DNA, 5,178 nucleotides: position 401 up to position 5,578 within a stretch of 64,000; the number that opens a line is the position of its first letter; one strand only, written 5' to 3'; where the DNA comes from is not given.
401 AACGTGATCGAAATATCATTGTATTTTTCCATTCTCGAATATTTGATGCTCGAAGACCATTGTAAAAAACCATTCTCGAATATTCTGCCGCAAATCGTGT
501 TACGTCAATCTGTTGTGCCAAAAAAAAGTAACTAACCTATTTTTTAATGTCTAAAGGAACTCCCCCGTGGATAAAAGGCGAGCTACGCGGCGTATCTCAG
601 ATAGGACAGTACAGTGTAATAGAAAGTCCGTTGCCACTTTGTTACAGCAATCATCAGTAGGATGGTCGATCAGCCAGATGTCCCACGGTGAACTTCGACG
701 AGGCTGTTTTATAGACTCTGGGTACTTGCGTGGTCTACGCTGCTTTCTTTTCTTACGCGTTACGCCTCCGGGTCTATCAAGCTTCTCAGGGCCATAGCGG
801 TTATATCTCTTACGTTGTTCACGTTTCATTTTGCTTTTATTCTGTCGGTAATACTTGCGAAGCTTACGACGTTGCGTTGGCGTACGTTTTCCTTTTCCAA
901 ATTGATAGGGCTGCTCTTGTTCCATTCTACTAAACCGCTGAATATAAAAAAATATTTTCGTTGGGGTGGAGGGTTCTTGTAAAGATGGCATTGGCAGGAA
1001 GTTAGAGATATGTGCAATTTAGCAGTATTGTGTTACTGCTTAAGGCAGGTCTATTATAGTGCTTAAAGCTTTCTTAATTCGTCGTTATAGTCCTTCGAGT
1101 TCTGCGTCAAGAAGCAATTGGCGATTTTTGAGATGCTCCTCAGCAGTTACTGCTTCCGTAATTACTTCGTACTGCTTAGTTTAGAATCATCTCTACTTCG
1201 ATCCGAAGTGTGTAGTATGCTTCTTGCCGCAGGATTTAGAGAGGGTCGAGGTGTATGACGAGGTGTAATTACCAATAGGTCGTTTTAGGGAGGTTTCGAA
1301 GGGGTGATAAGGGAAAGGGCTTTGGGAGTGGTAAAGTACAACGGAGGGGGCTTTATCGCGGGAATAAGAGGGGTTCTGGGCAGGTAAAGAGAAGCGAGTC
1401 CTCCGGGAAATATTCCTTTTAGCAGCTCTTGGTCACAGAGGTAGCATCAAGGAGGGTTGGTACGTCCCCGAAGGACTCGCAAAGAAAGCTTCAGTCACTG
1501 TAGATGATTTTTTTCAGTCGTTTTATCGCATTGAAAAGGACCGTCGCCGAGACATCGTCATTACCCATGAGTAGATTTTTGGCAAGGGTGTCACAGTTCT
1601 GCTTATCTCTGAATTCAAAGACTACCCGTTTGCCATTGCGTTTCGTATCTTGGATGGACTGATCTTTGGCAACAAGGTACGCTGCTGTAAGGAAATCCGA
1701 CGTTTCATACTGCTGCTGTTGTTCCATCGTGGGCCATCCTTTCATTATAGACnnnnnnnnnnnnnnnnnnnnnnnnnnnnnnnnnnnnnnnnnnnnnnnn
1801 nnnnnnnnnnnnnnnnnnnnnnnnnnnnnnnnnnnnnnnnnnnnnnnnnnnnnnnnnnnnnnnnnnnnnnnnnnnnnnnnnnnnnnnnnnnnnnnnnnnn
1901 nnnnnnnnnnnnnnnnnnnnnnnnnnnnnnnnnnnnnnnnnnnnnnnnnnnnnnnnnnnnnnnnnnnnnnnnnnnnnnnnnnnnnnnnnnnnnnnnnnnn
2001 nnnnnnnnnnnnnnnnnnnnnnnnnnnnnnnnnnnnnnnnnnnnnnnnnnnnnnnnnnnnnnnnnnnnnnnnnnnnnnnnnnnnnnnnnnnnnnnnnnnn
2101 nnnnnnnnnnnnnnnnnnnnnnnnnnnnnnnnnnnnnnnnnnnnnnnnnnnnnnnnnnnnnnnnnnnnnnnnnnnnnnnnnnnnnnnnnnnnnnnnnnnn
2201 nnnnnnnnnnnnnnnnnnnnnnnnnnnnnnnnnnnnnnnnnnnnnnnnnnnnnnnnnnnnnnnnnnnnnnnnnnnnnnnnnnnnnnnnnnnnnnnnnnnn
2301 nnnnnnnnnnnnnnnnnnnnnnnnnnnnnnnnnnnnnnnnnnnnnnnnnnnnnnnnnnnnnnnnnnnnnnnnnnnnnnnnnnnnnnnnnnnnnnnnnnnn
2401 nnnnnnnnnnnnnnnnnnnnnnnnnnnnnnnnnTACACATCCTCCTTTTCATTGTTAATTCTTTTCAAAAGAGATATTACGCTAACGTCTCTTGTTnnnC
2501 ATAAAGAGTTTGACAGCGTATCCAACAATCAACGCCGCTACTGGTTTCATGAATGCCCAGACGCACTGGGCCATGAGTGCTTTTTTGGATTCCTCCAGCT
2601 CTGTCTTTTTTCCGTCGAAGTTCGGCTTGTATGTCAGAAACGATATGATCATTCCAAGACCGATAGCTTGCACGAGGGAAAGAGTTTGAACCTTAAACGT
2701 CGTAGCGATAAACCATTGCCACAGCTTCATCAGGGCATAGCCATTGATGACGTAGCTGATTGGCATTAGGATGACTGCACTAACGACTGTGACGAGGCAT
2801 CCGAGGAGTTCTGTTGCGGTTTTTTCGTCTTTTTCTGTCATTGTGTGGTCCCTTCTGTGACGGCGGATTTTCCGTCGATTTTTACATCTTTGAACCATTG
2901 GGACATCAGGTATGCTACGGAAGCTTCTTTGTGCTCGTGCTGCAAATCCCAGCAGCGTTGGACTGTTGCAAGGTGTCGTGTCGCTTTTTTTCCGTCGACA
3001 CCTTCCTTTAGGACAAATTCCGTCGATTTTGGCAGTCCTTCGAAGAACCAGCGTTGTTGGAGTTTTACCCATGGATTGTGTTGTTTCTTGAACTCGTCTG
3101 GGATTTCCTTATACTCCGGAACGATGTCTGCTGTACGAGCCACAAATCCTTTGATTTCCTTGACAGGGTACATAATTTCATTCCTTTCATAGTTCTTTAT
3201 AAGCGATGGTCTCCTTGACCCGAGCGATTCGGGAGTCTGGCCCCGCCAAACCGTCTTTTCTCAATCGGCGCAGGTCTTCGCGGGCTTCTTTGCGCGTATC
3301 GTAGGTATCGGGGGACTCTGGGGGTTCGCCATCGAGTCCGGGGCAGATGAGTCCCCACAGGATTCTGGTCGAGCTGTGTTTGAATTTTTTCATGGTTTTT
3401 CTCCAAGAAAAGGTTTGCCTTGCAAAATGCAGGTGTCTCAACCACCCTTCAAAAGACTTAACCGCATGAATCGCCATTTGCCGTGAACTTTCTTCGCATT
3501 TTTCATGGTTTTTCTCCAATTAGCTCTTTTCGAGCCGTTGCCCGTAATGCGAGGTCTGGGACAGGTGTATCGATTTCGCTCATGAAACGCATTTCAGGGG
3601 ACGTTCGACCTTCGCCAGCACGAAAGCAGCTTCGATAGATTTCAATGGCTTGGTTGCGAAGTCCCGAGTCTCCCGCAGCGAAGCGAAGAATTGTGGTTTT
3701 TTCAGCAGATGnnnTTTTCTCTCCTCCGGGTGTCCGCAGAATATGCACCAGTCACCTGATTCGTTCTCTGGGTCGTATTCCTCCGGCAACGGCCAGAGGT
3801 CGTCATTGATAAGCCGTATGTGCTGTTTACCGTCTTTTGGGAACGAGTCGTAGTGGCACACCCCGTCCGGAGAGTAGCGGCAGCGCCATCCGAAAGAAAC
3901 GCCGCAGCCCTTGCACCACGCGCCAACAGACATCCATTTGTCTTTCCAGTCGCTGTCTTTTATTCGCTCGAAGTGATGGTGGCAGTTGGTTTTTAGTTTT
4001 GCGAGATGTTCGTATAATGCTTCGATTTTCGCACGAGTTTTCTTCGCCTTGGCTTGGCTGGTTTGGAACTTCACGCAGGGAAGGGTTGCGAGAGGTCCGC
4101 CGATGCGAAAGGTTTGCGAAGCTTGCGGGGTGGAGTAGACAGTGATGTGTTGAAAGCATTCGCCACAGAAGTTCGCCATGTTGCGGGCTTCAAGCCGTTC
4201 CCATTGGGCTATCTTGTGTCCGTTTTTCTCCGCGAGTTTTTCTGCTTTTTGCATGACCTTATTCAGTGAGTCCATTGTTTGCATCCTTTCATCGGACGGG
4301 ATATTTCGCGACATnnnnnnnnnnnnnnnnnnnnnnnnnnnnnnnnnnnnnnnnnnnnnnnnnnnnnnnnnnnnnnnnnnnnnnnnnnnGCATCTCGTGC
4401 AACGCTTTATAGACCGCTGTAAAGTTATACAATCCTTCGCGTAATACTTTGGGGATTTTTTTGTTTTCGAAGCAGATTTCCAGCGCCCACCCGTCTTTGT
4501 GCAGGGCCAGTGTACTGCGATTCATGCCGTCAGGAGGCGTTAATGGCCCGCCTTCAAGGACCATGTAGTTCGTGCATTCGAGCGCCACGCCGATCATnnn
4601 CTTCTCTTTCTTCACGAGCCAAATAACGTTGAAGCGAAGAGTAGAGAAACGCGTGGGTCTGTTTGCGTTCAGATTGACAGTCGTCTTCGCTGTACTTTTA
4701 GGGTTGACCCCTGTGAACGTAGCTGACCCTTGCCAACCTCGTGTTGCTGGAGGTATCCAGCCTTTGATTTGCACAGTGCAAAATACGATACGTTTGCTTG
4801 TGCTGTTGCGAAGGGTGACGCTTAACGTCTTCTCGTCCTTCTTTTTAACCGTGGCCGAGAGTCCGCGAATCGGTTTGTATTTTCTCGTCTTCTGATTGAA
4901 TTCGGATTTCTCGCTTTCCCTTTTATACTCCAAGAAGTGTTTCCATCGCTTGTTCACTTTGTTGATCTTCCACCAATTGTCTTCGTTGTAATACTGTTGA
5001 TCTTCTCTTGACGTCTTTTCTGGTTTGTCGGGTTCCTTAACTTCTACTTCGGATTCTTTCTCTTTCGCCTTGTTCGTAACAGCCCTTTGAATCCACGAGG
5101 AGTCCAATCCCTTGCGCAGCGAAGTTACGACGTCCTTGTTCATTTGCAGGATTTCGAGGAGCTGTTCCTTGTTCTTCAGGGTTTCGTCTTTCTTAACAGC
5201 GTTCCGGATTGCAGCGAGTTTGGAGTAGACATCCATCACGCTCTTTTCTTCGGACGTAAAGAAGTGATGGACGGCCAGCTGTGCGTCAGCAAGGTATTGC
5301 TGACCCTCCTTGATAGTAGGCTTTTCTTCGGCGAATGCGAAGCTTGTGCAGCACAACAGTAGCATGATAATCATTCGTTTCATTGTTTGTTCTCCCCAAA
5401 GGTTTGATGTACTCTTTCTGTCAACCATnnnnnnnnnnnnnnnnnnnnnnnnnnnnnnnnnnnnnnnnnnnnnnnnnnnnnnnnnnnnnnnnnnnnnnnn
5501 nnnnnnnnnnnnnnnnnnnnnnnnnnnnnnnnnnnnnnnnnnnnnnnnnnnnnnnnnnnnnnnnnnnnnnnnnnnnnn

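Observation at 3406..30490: Class I conserved 60-100-nt upstream element in six or seven same-orientation copies across the left 30 kb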

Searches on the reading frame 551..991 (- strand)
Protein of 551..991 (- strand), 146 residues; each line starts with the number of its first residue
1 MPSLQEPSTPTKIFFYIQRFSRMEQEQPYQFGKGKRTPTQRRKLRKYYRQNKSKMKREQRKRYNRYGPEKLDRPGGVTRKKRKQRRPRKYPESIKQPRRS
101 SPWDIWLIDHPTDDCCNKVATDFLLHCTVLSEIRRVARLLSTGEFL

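Call 38: find_encoding_contigs(protein=window:551-991:-, flank=10000, max_places=3)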
Protein window:551-991:- (146 aa): 9 contigs read that carry it; 3 places shown.
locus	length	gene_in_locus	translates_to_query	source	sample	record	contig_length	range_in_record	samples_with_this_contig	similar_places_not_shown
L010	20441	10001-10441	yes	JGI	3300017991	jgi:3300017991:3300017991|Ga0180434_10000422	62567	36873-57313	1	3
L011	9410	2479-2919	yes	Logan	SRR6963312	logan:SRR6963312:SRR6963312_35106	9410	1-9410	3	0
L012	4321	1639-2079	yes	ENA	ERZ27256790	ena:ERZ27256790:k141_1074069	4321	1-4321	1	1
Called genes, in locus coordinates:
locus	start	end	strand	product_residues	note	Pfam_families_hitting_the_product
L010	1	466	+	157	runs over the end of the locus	-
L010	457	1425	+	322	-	PF20529:DUF6744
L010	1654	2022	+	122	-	-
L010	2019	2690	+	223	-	-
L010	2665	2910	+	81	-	-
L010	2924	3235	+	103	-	-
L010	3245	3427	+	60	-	-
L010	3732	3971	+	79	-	-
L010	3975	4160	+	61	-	-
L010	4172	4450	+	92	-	-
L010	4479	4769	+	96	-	-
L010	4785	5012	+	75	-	-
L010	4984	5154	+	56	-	-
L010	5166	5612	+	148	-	-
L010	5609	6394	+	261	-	-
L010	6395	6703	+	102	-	-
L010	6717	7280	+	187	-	-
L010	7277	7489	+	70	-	-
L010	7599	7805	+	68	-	-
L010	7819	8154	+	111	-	-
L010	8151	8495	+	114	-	-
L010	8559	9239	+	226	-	-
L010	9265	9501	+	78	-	-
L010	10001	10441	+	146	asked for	-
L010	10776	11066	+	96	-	-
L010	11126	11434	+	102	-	-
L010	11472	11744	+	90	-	-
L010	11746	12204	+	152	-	-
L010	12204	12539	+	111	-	-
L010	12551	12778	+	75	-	-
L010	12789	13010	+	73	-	-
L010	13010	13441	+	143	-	-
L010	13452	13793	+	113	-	-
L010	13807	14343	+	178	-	-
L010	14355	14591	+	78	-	-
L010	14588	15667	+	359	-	PF02666:PS_Dcarbxylase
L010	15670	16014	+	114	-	-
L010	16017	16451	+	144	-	-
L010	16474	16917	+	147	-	-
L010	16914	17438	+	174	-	-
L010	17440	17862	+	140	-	-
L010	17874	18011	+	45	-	-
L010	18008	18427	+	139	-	PF18905:DUF5661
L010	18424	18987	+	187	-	-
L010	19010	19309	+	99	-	-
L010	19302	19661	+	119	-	PF02915:Rubrerythrin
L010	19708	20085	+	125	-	-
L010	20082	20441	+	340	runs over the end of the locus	-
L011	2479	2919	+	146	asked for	-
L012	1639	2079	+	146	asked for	-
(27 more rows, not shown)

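Call 46: search_protein_families(library=pfam, alignment_id=A3, max_evalue=0.001)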
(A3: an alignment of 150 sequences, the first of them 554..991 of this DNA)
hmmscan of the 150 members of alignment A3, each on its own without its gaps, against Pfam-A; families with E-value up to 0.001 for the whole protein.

A. member 1, window:554-991:- (146 aa): 0 families

B. families by the number of members that match (of 150 scanned): 41 families (the first 25 are shown)
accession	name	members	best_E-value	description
PF00293.34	NUDIX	2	8.7e-16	NUDIX domain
PF23023.1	Anti-Pycsar_Apyc1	1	3.6e-32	Anti-Pycsar protein Apyc1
PF14791.11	DNA_pol_B_thumb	1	3.2e-25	DNA polymerase beta thumb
PF11775.14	CobT_C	1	1.2e-24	Cobalamin biosynthesis protein CobT VWA domain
PF14716.13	HHH_8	1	1.2e-17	Helix-hairpin-helix domain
PF07728.20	AAA_5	1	1.3e-16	AAA domain (dynein-related subfamily)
PF13392.12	HNH_3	1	2.4e-13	HNH endonuclease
PF00753.33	Lactamase_B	1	4.5e-11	Metallo-beta-lactamase superfamily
PF06725.17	3D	1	5.5e-11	3D domain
PF20529.3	DUF6744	1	7e-11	Family of unknown function (DUF6744)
PF13518.12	HTH_28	1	1.1e-09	Helix-turn-helix domain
PF14792.12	DNA_pol_B_palm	1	1.2e-09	DNA polymerase beta palm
PF13936.12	HTH_38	1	4.7e-09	Helix-turn-helix domain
PF00782.25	DSPc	1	1.2e-07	Dual specificity phosphatase, catalytic domain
PF05551.17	zf-His_Me_endon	1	3.3e-07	Zinc-binding loop region of homing endonuclease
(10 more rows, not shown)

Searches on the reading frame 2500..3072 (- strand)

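Call 47: search_protein_families(library=pfam, proteins=[window:2500-3072:-], max_evalue=1)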
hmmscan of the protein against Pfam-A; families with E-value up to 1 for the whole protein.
window:2500-3072:- (191 aa): 1 family
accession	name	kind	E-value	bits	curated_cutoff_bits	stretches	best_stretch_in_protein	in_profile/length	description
PF04246.17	RseC_MucC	-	0.64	10.4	24.4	1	154-187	51-84/130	Positive regulator of sigma(E), RseC/MucC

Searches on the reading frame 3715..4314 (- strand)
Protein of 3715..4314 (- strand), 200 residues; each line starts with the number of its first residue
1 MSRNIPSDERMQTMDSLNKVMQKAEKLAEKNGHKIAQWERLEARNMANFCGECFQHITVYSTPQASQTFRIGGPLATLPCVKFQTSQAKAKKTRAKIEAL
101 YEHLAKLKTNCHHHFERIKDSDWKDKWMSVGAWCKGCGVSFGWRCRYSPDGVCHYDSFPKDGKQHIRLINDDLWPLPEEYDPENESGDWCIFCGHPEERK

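Call 47: search_protein_families(library=pfam, proteins=[window:3715-4314:-], max_evalue=1)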
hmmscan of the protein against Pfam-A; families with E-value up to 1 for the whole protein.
window:3715-4314:- (200 aa): 5 families
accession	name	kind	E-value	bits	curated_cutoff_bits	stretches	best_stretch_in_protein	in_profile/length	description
PF03883.20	H2O2_YaaD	-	0.013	15.5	29.6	1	13-68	42-99/236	Peroxide stress protein YaaA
PF16326.10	ABC_tran_CTD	-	0.18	12.5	32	0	15-42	41-68/69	ABC transporter C-terminal domain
PF06325.19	PrmA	-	0.21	11.5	22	1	90-129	68-103/296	Ribosomal protein L11 methyltransferase (PrmA)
PF06476.17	DUF1090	-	0.24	11.9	24.4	1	81-114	25-58/110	Protein of unknown function (DUF1090)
PF10083.14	DUF2321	-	0.96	9.5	24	1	30-66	9-44/157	Uncharacterized protein conserved in bacteria (DUF2321)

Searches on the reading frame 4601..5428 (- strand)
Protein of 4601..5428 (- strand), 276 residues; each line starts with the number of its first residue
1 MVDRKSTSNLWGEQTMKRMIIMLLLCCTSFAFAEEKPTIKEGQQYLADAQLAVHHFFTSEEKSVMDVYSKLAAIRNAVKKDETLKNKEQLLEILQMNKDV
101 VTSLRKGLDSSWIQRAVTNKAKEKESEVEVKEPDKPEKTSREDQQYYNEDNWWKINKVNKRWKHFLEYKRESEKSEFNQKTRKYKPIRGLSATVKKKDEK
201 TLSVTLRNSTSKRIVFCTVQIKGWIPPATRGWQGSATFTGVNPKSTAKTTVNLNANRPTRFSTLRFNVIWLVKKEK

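Call 47: search_protein_families(library=pfam, proteins=[window:4601-5428:-], max_evalue=1)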
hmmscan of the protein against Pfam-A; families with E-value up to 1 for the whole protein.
window:4601-5428:- (276 aa): 2 families
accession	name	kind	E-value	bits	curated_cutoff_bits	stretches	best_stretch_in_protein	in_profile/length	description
PF10610.15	Tafi-CsgC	-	0.14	12.7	25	1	242-268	49-75/99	Thin aggregative fimbriae synthesis protein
PF10311.14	Ilm1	-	0.15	12.2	25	1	7-48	82-123/163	Increased loss of mitochondrial DNA protein 1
